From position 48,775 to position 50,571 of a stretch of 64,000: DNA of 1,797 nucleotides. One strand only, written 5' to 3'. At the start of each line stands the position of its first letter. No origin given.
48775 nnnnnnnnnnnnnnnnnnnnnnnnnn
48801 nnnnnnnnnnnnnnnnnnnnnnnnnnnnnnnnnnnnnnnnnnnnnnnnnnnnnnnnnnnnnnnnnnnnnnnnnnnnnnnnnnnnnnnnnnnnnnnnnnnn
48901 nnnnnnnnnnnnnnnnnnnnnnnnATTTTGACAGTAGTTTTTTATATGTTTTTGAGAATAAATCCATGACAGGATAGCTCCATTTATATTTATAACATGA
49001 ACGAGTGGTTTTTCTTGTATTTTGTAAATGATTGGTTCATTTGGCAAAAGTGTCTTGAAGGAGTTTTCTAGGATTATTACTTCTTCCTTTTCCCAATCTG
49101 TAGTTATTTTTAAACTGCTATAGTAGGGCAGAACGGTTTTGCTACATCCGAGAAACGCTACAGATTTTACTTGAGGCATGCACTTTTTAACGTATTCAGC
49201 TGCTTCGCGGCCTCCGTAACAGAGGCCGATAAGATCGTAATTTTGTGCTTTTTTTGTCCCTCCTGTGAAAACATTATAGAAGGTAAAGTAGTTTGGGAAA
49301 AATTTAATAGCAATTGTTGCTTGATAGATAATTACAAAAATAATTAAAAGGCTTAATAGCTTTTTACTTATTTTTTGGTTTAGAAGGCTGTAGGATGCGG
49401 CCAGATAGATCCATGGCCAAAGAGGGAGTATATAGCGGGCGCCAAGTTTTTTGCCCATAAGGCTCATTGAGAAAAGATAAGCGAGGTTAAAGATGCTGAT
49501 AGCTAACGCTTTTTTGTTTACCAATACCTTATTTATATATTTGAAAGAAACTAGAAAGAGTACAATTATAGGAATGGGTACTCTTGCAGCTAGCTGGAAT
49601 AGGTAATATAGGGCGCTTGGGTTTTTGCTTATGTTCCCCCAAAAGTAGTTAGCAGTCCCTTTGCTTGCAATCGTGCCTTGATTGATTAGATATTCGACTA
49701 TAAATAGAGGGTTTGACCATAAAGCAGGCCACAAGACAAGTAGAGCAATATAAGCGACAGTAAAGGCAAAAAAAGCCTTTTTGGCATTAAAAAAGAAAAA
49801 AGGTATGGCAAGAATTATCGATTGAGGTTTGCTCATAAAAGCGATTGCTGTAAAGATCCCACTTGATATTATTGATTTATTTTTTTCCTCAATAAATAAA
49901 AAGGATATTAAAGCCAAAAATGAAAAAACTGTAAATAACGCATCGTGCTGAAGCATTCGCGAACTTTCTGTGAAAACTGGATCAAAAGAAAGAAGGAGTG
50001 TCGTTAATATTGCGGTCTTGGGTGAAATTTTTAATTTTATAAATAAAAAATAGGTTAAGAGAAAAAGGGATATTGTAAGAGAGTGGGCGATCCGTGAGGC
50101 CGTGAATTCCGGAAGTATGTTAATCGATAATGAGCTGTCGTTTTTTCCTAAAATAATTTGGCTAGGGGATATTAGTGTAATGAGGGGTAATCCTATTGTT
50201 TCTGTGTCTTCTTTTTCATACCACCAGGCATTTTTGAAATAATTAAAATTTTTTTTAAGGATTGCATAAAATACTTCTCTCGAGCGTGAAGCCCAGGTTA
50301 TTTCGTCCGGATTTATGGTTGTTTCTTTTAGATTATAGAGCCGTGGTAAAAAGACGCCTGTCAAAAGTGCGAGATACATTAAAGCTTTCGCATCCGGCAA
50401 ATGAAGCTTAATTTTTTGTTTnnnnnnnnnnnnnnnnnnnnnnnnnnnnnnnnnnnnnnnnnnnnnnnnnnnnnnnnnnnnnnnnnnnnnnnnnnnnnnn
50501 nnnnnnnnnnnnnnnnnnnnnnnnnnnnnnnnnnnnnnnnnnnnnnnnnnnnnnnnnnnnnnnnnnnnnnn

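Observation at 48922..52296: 1124-aa fusion of a YfhO-like module with an ArnT/PMT_2-like GT-C module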

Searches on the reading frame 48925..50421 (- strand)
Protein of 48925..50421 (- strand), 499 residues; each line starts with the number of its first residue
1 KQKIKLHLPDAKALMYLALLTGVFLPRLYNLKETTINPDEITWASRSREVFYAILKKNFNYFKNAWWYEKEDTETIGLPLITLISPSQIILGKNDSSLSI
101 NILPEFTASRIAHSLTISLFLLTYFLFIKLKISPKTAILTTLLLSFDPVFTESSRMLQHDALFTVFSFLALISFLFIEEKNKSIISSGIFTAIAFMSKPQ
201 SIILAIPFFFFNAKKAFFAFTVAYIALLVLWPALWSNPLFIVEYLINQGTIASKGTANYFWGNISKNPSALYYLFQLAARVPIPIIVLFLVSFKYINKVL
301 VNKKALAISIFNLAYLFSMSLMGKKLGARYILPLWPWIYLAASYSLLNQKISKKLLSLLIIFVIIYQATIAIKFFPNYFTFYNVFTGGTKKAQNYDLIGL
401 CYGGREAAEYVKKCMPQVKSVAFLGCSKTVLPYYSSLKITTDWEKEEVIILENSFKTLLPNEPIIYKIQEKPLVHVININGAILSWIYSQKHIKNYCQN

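Call 18: find_homologous_proteins(query=window:48925-50421:-)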
Query window:48925-50421:- (499 aa): 11 proteins with E <= 0.001 among 8000 candidates.
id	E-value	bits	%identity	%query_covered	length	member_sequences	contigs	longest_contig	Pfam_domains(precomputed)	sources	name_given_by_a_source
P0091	3.8e-136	473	46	95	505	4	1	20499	PF02366.25,PF13231.13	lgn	-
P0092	8.1e-101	357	39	94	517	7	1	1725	PF02366.25,PF03901.24,PF13231.13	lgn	-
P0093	2.3e-99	352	40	96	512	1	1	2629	PF02366.25,PF13231.13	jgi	jgi:4-amino-4-deoxy-L-arabinose transferase-like glycosyltransferase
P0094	4.4e-88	315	37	98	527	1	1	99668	PF02366.25,PF13231.13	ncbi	ncbi:ArnT family glycosyltransferase [Patescibacteria group bacterium]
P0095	9.4e-85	304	36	93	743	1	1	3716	PF13472.13,PF00657.29,PF13231.13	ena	-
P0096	9.5e-76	274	33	95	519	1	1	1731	PF02366.25,PF13231.13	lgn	-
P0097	1.2e-61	227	34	86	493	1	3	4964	PF13231.13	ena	-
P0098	1.3e-14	72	24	96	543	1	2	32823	PF02366.25,PF13231.13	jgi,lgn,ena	jgi:hypothetical protein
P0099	1.1e-13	69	24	94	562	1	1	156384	PF02366.25,PF13231.13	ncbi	-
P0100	6.3e-13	67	22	95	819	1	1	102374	PF13231.13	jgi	jgi:hypothetical protein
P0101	8.1e-5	40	26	32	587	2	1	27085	PF03901.24,PF13231.13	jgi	jgi:Dolichyl-phosphate-mannose-protein mannosyltransferase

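Call 20: find_encoding_contigs(protein=P0091, flank=7000, max_places=2)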
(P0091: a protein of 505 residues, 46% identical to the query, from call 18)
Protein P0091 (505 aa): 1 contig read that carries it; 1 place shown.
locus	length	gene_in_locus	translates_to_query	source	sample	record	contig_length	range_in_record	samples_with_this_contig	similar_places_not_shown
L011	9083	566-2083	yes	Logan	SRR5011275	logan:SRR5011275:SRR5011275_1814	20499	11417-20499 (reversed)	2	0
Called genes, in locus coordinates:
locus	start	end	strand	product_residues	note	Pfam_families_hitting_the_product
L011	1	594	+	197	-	?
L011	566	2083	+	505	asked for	PF02366:PMT (weak), PF13231:PMT_2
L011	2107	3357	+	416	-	-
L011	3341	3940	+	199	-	-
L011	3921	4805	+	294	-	-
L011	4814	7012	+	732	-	-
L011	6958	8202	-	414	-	PF01943:Polysacc_synt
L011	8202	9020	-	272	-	PF05050:Methyltransf_21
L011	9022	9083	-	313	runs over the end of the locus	PF00535:Glycos_transf_2, PF10111:Glyco_tranf_2_2, PF13641:Glyco_tranf_2_3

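Call 21: find_encoding_contigs(protein=P0094, flank=7000, max_places=2)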
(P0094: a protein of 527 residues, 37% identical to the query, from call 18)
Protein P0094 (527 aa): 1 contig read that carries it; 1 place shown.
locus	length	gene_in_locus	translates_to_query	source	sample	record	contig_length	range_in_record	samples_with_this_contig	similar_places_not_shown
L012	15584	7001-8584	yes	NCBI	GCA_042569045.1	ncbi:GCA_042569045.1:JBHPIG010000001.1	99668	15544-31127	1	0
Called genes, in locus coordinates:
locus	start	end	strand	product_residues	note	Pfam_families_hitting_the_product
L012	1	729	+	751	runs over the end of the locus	-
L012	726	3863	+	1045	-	-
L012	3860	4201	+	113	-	-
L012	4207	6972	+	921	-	-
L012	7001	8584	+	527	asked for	PF02366:PMT (weak), PF13231:PMT_2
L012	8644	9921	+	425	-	PF01943:Polysacc_synt, PF13440:Polysacc_synt_3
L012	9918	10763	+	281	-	PF00535:Glycos_transf_2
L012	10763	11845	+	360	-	PF00534:Glycos_transf_1, PF13692:Glyco_trans_1_4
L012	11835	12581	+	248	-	PF01209:Ubie_methyltran, PF13489:Methyltransf_23, PF07021:MetW, PF13847:Methyltransf_31, PF08241:Methyltransf_11, PF08242:Methyltransf_12, PF13649:Methyltransf_25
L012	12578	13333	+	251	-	PF00535:Glycos_transf_2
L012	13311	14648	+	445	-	-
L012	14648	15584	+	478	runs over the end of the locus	PF02366:PMT (weak), PF13231:PMT_2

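Call 22: find_encoding_contigs(protein=P0095, flank=4000, max_places=2)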
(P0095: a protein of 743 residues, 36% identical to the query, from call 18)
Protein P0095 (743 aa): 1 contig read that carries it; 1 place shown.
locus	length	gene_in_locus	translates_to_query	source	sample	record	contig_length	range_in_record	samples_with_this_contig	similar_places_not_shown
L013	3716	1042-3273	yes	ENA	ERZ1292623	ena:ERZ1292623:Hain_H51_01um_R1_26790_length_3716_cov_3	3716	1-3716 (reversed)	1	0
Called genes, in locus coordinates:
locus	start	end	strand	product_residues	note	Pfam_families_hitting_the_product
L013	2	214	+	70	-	?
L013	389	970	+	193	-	PF01936:NYN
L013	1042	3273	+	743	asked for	PF13231:PMT_2, PF00657:Lipase_GDSL (faint), PF13472:Lipase_GDSL_2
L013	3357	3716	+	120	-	?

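Call 32: search_solved_structures(query=A2, max_evalue=1)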
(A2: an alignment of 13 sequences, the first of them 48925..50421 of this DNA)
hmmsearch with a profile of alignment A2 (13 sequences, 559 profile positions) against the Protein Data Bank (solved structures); distinct sequences matched with E-value up to 1: 4.
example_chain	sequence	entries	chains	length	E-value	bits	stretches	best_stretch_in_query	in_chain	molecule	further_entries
6p25_A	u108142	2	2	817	2.2e-07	33.1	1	87-243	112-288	Dolichyl-phosphate-mannose--protein mannosyltransferase 1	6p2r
6p25_B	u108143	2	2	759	1.2e-05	27.3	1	108-239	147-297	Dolichyl-phosphate-mannose--protein mannosyltransferase 2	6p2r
9i5k_A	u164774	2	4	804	0.00011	24.1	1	109-218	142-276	Dolichyl-phosphate-mannose--protein mannosyltransferase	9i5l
5ezm_A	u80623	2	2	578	0.0041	19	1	112-387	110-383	4-amino-4-deoxy-L-arabinose transferase or related glycosyltransferases of PMT family | 4-amino-4-deoxy-L-arabinose (L-Ara4N) transferase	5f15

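Call 42: predict_structure(alignment_id=A2)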
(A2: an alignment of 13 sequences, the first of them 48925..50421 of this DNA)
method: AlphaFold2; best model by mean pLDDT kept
length: 499 residues; sequences in the alignment: 13
mean_pLDDT: 91.4   pTM: 0.90
mean pLDDT of the five models: 91.4, 90.5, 88.6, 87.6, 86.8
residues with pLDDT >= 90: 378; 70-90: 110; 50-70: 4; < 50: 7
segments of 3 or more residues with pLDDT < 50: 1-7
pLDDT, mean of each block of 10 residues (from residue 1): 47 86 94 91 92 90 87 85 93 83 91 97 96 95 96 93 97 95 98 95 96 97 97 91 91 87 89 92 95 88 93 93 81 95 95 96 96 94 93 91 93 94 93 90 93 93 92 95 95 82
secondary structure, 60 per line:
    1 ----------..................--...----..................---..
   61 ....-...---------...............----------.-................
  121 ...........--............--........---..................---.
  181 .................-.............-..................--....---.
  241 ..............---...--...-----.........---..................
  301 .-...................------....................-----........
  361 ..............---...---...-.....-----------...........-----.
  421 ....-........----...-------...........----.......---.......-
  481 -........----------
elements in order: H11-28 H38-55 H59-64 H78-91 H105-131 H134-145 H148-155 H159-176 H180-197 H199-211 H213-230 H233-236 H240-254 E258-260 E263-265 H271-279 H283-301 H303-321 H328-347 H353-374 H388-392 H404-414 E420-424 H426-433 E438-440 E448-452 H453-458 H463-469 E473-479 E482-489

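Call 45: search_protein_families(library=pfam, proteins=[P0095], max_evalue=0.01)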
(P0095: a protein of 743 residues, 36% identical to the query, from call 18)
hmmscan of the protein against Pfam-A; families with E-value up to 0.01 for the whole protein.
P0095 (743 aa): 5 families
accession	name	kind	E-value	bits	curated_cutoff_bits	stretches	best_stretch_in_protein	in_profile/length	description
PF13231.12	PMT_2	-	1.3e-10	42.2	26.1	1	105-236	20-155/160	Dolichyl-phosphate-mannose-protein mannosyltransferase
PF13472.12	Lipase_GDSL_2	-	8.3e-09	36.6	32.9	1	526-717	1-175/178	GDSL-like Lipase/Acylhydrolase family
PF00657.28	Lipase_GDSL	-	2.1e-05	25.2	23.6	1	524-721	1-204/208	GDSL-like Lipase/Acylhydrolase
PF02366.24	PMT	-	5.7e-05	23.2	22.7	1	109-219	85-207/245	Dolichyl-phosphate-mannose-protein mannosyltransferase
PF07801.16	DUF1647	-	0.0012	19.1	25.7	1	511-571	52-109/141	Protein of unknown function (DUF1647)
